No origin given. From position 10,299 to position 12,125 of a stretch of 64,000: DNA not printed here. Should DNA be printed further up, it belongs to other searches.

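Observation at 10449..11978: Uncharacterised polytopic membrane protein with a six-Cys loop and N-terminal His inside a copper / cytochrome-c maturation operon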

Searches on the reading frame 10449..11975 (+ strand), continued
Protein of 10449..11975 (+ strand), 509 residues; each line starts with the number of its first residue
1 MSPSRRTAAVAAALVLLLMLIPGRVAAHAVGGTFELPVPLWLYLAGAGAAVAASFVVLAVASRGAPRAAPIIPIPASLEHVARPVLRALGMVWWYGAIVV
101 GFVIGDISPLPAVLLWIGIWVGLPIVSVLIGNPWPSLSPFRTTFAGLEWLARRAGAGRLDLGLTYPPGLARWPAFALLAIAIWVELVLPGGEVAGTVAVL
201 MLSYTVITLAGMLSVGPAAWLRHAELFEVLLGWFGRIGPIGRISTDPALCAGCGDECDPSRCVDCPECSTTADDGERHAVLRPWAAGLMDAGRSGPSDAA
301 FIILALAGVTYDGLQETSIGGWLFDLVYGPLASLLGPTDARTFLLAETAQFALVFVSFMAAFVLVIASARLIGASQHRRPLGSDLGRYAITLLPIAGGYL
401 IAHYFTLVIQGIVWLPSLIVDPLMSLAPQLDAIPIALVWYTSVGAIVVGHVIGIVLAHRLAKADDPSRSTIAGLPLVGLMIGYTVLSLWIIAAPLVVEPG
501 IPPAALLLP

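Call 35: search_protein_families(library=pfam, alignment_id=A4, max_evalue=0.01)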
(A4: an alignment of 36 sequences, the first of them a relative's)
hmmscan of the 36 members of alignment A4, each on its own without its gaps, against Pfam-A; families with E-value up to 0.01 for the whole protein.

A. member 1, L024:7574-8062:+ (163 aa): 4 families
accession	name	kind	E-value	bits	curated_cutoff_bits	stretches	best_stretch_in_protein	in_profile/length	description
PF13413.12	HTH_25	-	1.5e-21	76.4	24.6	1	43-102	1-61/62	Helix-turn-helix domain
PF12844.13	HTH_19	-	2.2e-07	31.1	30.2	1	41-98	1-53/64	Helix-turn-helix domain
PF13560.12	HTH_31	-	8e-05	23.3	27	1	39-74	1-36/64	Helix-turn-helix domain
PF01381.28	HTH_3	-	0.00017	22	23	1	44-74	1-31/55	Helix-turn-helix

B. families by the number of members that match (of 36 scanned): 40 families (the first 25 are shown)
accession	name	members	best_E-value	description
PF13115.11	YtkA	3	0.0021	YtkA-like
PF07992.20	Pyr_redox_2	2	9.8e-45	Pyridine nucleotide-disulphide oxidoreductase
PF13413.12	HTH_25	2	1.5e-21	Helix-turn-helix domain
PF04234.18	CopC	2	2.1e-21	CopC domain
PF09723.15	Zn_ribbon_8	2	7.8e-15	Zinc ribbon domain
PF12844.13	HTH_19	2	4e-09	Helix-turn-helix domain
PF08534.16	Redoxin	2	4.5e-09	Redoxin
PF01266.30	DAO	2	7.3e-09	FAD dependent oxidoreductase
PF00578.27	AhpC-TSA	2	1.5e-07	AhpC/TSA family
PF13560.12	HTH_31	2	8e-05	Helix-turn-helix domain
PF01381.28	HTH_3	2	0.00017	Helix-turn-helix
PF00890.30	FAD_binding_2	2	0.00035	FAD binding domain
PF17283.8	Zn_ribbon_SprT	2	0.0014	SprT-like zinc ribbon domain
PF23451.1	Zn_ribbon_PaaD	2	0.0024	PaaD zinc beta ribbon domain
PF02515.22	CoA_transf_3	1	1.2e-190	CoA-transferase family III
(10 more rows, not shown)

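Call 38: fold_search(model_id=the predicted structure, library=pdb)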
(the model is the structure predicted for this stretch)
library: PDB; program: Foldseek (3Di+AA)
matches with E <= 10: 341; with E <= 0.001: 0
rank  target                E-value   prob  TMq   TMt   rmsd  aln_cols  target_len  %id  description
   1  8bb6_A                3.5e-01  0.06  0.10  0.11  22.7       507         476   13  Crystal structure of Arabidopsis thaliana sucrose transporter SUC1 (released 2023-05-31)
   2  8e9i_M                4.6e-01  0.15  0.18  0.17  20.3       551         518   10  Mycobacterial respiratory complex I, semi-inserted quinone (released 2022-10-12)
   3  6g9x_B                5.2e-01  0.12  0.14  0.18  21.2       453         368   11  Crystal structure of a MFS transporter at 2.54 Angstroem resolution (released 2019-07-03)
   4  9rsj_A                6.0e-01  0.09  0.14  0.16  24.3       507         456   12  Cryo-EM structure of MATE transporter NorM-VC in complex with doxorubicin (released 2025-11-26)
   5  6cnz_B                7.1e-01  0.09  0.08  0.18  16.9       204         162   11  Crystal Structure of Chorismate Mutase from Burkholderia thailandensis (released 2018-03-21)
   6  8jpj_A                7.1e-01  0.05  0.11  0.09  23.1       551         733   12  Cryo-EM structure of ClC-6 apo state (released 2023-09-20)
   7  6x15_A                7.4e-01  0.06  0.12  0.14  22.3       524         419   14  Inward-facing state of the glutamate transporter homologue GltPh in complex with L-aspartate and sodium ions (released 2020-11-18)
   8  7k2t_B                8.8e-01  0.09  0.10  0.16  18.3       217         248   13  Mg2+/ATP-bound structure of the full-length WzmWzt O antigen ABC transporter in lipid nanodiscs (released 2021-01-13)
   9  8vzo_A                8.8e-01  0.05  0.12  0.14  23.8       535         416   12  Cryo-EM structure of FLVCR2 in the outward-facing state with choline bound (released 2024-05-01)
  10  7c76_B                9.6e-01  0.06  0.13  0.14  21.8       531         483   11  Cryo-EM structure of human TLR3 in complex with UNC93B1 (released 2021-01-06)
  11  6ybz_A                1.0e+00  0.06  0.09  0.14  22.7       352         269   10  Crystal structure of the D116N mutant of the light-driven sodium pump KR2 in the pentameric form, pH 8.0 (released 2020-04-08)
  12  4q9j_A                1.0e+00  0.03  0.07  0.04  28.2       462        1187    9  P-glycoprotein cocrystallised with QZ-Val (released 2015-03-04)
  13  4xtn_B                1.0e+00  0.06  0.10  0.15  22.7       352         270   10  Crystal structure of the light-driven sodium pump KR2 in the pentameric red form, pH 4.9 (released 2015-04-01)
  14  6oih_C                1.1e+00  0.08  0.10  0.15  18.3       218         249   13  Crystal structure of O-antigen polysaccharide ABC-transporter (released 2019-04-17)
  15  6ybz_D                1.1e+00  0.06  0.09  0.14  22.7       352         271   10  Crystal structure of the D116N mutant of the light-driven sodium pump KR2 in the pentameric form, pH 8.0 (released 2020-04-08)
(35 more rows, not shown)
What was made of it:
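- Foldseek's best TM-score is 0.18 (call 38).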

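Call 41: find_homologous_proteins(query=A5, max_evalue=1e-10)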
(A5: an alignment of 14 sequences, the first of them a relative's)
Query A5 (14 sequences) (470 aa, profile of the alignment): 2548 proteins with E <= 1e-10 among 8000 candidates; the best 120 are listed.
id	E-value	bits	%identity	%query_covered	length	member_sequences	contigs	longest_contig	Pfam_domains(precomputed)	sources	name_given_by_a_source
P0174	5.6e-187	640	47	96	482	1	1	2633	-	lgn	-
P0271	1.3e-186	639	46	96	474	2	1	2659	-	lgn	-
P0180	6.3e-184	630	42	99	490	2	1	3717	-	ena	-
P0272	4.2e-181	621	50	96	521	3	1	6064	-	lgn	-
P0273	3.7e-180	618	46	98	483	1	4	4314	-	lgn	-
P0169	7.6e-180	617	100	100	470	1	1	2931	-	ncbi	-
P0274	8.8e-180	617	51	96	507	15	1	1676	-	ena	-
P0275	8.8e-180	617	46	97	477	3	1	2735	-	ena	-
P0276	2.1e-179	615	45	98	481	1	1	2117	-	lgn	-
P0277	2.2e-179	615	78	99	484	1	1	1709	-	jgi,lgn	-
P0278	6.3e-179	614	46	95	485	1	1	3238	-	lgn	-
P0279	6.3e-179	614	46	97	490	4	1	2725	-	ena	-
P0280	1.1e-178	613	44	94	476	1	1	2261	-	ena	-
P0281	1.2e-178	613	46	96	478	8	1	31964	-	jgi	jgi:hypothetical protein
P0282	1.5e-178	612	45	97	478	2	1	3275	-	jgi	jgi:hypothetical protein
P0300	8.0e-177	607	47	95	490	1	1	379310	-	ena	-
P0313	3.9e-176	605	44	100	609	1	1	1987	-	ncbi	ncbi:MAG: hypothetical protein D6736_10005, partial [Nitrospinota bacterium]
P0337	2.8e-175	602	46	99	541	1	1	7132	-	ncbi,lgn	ncbi:MAG: hypothetical protein ACE5JS_17060 [Nitrospinota bacterium]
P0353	1.0e-174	600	44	99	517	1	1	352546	-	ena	-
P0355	1.1e-174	600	46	96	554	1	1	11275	-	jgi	jgi:hypothetical protein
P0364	1.9e-174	599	48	96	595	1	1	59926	-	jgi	-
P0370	2.4e-174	599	46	96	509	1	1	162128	-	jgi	jgi:hypothetical protein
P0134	2.7e-174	598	45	97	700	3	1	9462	PF13431.13,PF13414.13,PF13371.13,PF00515.35,PF13432.13,PF13428.13,PF13181.13,PF07719.24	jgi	jgi:hypothetical protein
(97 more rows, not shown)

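Call 42: find_encoding_contigs(protein=P0300, flank=6000, max_places=2)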
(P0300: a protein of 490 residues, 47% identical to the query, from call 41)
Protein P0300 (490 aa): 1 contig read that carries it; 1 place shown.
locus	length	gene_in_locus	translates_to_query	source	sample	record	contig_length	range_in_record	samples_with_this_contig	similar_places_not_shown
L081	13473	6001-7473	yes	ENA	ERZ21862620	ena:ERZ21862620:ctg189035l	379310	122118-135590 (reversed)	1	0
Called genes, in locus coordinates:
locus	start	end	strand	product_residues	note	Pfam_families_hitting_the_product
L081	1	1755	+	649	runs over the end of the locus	PF00930:DPPIV_N (faint), PF26550:Tricorn_2nd (faint), PF26549:Tricorn_N, PF07676:PD40 (weak), PF26549:Tricorn_N, PF01738:DLH, PF20434:BD-FAE (weak), PF00326:Peptidase_S9, +3 more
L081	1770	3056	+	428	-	PF13347:MFS_2 (weak), PF05977:MFS_3, PF07690:MFS_1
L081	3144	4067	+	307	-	PF12697:Abhydrolase_6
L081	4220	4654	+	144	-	-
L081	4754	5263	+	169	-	-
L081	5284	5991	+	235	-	-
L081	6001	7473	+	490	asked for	-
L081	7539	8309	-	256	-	PF06114:Peptidase_M78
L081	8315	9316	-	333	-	-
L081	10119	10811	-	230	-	-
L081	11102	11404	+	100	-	-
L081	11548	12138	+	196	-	PF00080:Sod_Cu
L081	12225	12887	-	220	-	PF03807:F420_oxidored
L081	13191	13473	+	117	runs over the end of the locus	PF05942:PaREP1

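Call 43: find_encoding_contigs(protein=P0353, flank=6000, max_places=2)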
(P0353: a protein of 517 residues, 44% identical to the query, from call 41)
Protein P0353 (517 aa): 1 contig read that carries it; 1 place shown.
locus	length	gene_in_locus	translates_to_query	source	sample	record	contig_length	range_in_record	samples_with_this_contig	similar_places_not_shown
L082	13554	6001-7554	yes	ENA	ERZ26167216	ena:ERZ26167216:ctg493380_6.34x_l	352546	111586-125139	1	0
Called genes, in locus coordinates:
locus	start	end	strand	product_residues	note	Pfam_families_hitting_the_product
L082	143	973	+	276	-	PF00586:AIRS, PF02769:AIRS_C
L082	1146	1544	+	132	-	PF14464:Prok-JAB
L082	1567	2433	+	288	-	PF00296:Bac_luciferase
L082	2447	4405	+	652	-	PF00930:DPPIV_N (faint), PF26550:Tricorn_2nd (faint), PF25174:Beta-prop_THOC3 (faint), PF26549:Tricorn_N, PF07676:PD40, PF02129:Peptidase_S15 (faint), PF01738:DLH, PF00326:Peptidase_S9, +2 more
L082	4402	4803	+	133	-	-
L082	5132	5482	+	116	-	-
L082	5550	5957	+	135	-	-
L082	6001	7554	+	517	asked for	-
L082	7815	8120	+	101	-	PF01527:HTH_Tnp_1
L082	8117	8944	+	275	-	PF13276:HTH_21, PF00665:rve, PF24764:rva_4 (faint), PF13683:rve_3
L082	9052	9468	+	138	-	-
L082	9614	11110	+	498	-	PF02934:GatB_N, PF02637:GatB_Yqey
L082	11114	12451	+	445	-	-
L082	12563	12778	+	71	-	PF03840:SecG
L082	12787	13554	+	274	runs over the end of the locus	PF01887:SAM_HAT_N, PF20257:SAM_HAT_C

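Call 44: find_encoding_contigs(protein=P0370, flank=6000, max_places=2)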
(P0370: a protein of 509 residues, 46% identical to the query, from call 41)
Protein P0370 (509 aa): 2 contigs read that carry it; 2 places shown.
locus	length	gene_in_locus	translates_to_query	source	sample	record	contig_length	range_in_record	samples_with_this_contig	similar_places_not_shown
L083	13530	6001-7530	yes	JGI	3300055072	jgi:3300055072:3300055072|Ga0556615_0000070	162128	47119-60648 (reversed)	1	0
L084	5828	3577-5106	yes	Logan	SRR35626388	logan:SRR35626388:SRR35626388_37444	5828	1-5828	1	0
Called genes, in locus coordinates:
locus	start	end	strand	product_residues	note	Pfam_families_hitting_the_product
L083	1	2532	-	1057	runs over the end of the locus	PF00873:ACR_tran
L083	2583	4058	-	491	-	PF25881:HH_YBHG, PF25954:Beta-barrel_RND_2, PF25975:CzcB_C, PF25989:YknX_C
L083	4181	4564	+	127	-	-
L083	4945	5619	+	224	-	-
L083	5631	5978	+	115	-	-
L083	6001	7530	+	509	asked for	-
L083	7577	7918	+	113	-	PF07883:Cupin_2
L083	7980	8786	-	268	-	PF13483:Lactamase_B_3, PF12706:Lactamase_B_2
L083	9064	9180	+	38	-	PF01494:FAD_binding_3 (weak)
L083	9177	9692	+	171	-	-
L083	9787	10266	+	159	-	-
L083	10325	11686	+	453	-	PF01979:Amidohydro_1, PF07969:Amidohydro_3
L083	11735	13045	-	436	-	PF06808:DctM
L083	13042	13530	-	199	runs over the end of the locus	PF04290:DctQ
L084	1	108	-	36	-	?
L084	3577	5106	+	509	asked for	-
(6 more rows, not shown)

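Call 46: search_dna_similar(query=P0300, collection=plasmids, mode=protein, max_evalue=0.00001, max_rows=25)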
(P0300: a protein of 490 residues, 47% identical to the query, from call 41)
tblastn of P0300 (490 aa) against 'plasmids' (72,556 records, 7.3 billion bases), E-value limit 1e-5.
Records with a match: 66; places in all: 70; records where one place covers at least 80% of the query: 32.
Best place of each record, by identity: <60% 66.
By first word of the organism name: Haladaptatus 8; Haloferax 8; Rhizobium 4; Halorussus 4; Sulfitobacter 4; Halomarina 3; Halobaculum 3; Mycolicibacterium 3; Pseudonocardia 2; Mycobacterium 2; and 20 more.
By predicted mobility (MOB-suite, as given by PLSDB): non-mobilizable 57; mobilizable 9.
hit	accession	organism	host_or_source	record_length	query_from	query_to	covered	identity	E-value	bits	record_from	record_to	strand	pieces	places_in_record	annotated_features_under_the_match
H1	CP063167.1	Variovorax paradoxus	-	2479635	4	484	98%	41.6%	3e-83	288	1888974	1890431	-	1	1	hypothetical protein (x2)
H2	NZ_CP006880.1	Rhizobium gallicum bv. gallicum R602sp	Phaseolus vulgaris,whole ...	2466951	13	484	96%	33.6%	7e-44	173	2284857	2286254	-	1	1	record has no annotation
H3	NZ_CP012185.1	Pseudonocardia sp. EC080619-01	Apterostigma dentigerum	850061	27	480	93%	34.8%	2e-32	139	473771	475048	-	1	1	hypothetical protein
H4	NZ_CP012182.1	Pseudonocardia sp. EC080610-09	Apterostigma dentigerum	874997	27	480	93%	34.8%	2e-32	139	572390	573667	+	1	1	hypothetical protein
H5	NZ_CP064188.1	Rhizobium sp. 007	Onobrychis viciifolia,cell culture,root ...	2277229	4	484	98%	32.3%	2e-42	169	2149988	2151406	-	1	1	none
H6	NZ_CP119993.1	Halomarina sp. PSR21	cell culture,saline soil from Tarim ...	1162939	2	484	99%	31.9%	7e-31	134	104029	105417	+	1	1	record has no annotation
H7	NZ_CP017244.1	Rhizobium etli 8C-3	Phaseolus vulgaris,cell culture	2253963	4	484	98%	31.7%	3e-36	150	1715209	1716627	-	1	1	record has no annotation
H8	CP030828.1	Neorhizobium sp. NCHU2750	Rosa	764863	25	483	94%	33.1%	3e-42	168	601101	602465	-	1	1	hypothetical protein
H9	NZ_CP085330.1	Haladaptatus salinisoli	cell culture,saline soil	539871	25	490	95%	31.7%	2e-25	117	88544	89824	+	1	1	hypothetical protein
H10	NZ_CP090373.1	Halobaculum sp. CBA1158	solar salt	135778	6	484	98%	30.7%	5e-25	116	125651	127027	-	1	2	hypothetical protein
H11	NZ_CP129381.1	Rhizobium sp. SSA_523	single cell,Sea water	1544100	5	483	98%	30.5%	2e-33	142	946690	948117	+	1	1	none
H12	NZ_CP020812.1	Mycobacterium dioxanotrophicus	Single cell,river sediment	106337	27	480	93%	32.0%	4e-39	159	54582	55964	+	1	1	hypothetical protein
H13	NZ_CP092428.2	Mycolicibacterium rufum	-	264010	1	480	98%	30.1%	1e-28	127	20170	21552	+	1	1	hypothetical protein (x2)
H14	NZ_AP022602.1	Mycobacterium gallinarum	-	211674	5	480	97%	30.0%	8e-29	128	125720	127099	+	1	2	hypothetical protein (x2)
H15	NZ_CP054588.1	Halolamina sp. CBA1230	solar salt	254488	16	484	96%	30.2%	4e-22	107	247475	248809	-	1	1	hypothetical protein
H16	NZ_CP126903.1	Mycolicibacterium vanbaalenii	cell culture,soil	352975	5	473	96%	30.1%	5e-29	129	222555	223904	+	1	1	hypothetical protein (x2)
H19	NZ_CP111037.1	Haladaptatus caseinilyticus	cell culture,sediment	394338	25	484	94%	30.2%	3e-23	111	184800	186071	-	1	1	hypothetical protein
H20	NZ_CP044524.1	Halorussus halophilus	pure culture,marine solar saltern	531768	25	483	94%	30.2%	9e-19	97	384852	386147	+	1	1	hypothetical protein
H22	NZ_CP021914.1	Sagittula sp. P11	cell culture,sulfidic waters (60 m) ...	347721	25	483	94%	30.0%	3e-21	105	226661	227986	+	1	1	hypothetical protein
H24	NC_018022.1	Mycolicibacterium chubuense NBB4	-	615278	27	474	91%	30.6%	2e-26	120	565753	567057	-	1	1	hypothetical protein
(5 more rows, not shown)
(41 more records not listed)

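Call 48: get_annotated_region(hit=H12, flank=7000)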
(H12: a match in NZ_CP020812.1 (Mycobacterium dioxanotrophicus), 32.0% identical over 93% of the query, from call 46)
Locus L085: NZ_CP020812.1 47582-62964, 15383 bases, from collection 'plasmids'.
description: Mycobacterium dioxanotrophicus strain PH-06 plasmid unnamed3, complete sequence
organism: Mycobacterium dioxanotrophicus (NCBI taxid 482462)
taxonomy: Bacteria; Actinomycetota; Actinomycetes; Mycobacteriales; Mycobacteriaceae; Mycobacterium; Mycobacterium dioxanotrophicus
host: -; source: Single cell,river sediment; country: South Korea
typing (MOB-suite, as given by PLSDB): non-mobilizable; replicon rep_cluster_1561
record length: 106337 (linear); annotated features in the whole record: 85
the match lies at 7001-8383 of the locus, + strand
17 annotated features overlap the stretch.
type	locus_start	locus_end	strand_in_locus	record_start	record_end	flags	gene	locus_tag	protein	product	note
CDS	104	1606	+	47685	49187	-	-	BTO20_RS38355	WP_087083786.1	aldehyde dehydrogenase family protein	-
CDS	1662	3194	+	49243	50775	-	-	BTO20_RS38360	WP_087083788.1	AMP-binding protein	-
CDS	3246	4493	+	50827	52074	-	-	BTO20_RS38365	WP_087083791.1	GAF domain-containing protein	-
CDS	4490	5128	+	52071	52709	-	sigC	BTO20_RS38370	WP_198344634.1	RNA polymerase sigma factor SigC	-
CDS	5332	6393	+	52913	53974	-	-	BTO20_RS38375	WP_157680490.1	hypothetical protein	-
CDS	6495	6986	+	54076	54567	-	-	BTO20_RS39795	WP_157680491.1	hypothetical protein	-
CDS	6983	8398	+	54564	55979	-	-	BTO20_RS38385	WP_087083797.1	hypothetical protein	-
CDS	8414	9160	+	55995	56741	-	-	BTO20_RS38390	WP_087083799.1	zf-HC2 domain-containing protein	-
CDS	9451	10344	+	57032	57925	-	-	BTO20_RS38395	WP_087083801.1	methane monooxygenase/ammonia monooxygenase subunit C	-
CDS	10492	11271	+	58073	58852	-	-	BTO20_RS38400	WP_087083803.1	methane monooxygenase/ammonia monooxygenase subunit A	-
CDS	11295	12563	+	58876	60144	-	-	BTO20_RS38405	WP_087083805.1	methane monooxygenase/ammonia monooxygenase subunit B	-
CDS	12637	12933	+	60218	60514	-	-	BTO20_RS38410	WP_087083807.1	hypothetical protein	-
CDS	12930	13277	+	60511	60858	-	-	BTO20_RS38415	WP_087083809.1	hypothetical protein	-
CDS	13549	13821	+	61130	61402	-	-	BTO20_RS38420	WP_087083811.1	DUF4242 domain-containing protein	-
CDS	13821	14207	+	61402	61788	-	-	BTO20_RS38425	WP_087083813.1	hypothetical protein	-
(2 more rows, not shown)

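Call 49: get_annotated_region(hit=H1, flank=6000)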
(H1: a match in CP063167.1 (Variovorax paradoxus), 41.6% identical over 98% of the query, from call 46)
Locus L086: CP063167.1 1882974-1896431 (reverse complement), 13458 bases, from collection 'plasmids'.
description: Variovorax paradoxus strain VAI-C plasmid unnamed, complete sequence
organism: Variovorax paradoxus (NCBI taxid 34073)
taxonomy: Bacteria; Pseudomonadota; Betaproteobacteria; Burkholderiales; Comamonadaceae; Variovorax; Variovorax paradoxus
host: -; source: -; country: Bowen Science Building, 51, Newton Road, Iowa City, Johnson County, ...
typing (MOB-suite, as given by PLSDB): non-mobilizable
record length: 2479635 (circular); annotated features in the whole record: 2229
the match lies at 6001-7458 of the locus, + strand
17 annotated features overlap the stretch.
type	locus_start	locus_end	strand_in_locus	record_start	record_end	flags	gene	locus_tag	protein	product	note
CDS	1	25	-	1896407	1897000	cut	-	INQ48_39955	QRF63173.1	isochorismatase family protein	-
CDS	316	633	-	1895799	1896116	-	-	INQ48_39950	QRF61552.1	hypothetical protein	-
CDS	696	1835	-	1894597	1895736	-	-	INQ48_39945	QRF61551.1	CoA transferase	-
CDS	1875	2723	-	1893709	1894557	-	-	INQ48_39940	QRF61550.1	CoA ester lyase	-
CDS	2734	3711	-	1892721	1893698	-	-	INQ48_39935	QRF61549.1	tripartite tricarboxylate transporter substrate binding protein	-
CDS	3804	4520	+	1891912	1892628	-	-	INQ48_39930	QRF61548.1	GntR family transcriptional regulator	-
CDS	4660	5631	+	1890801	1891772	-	-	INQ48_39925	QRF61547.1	tripartite tricarboxylate transporter substrate binding protein BugD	-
CDS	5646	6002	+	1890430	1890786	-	-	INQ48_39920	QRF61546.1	hypothetical protein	-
CDS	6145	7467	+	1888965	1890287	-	-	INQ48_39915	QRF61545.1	hypothetical protein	-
CDS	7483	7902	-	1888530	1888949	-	-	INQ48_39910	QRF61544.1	type II toxin-antitoxin system VapC family toxin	-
CDS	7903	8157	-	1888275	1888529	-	-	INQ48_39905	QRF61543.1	plasmid stabilization protein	-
CDS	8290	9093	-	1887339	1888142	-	-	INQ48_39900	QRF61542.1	alpha/beta hydrolase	-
CDS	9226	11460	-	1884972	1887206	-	-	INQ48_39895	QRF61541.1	hypothetical protein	-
CDS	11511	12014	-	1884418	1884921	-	-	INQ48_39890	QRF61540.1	hypothetical protein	-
CDS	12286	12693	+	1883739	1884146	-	-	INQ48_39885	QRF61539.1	hypothetical protein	-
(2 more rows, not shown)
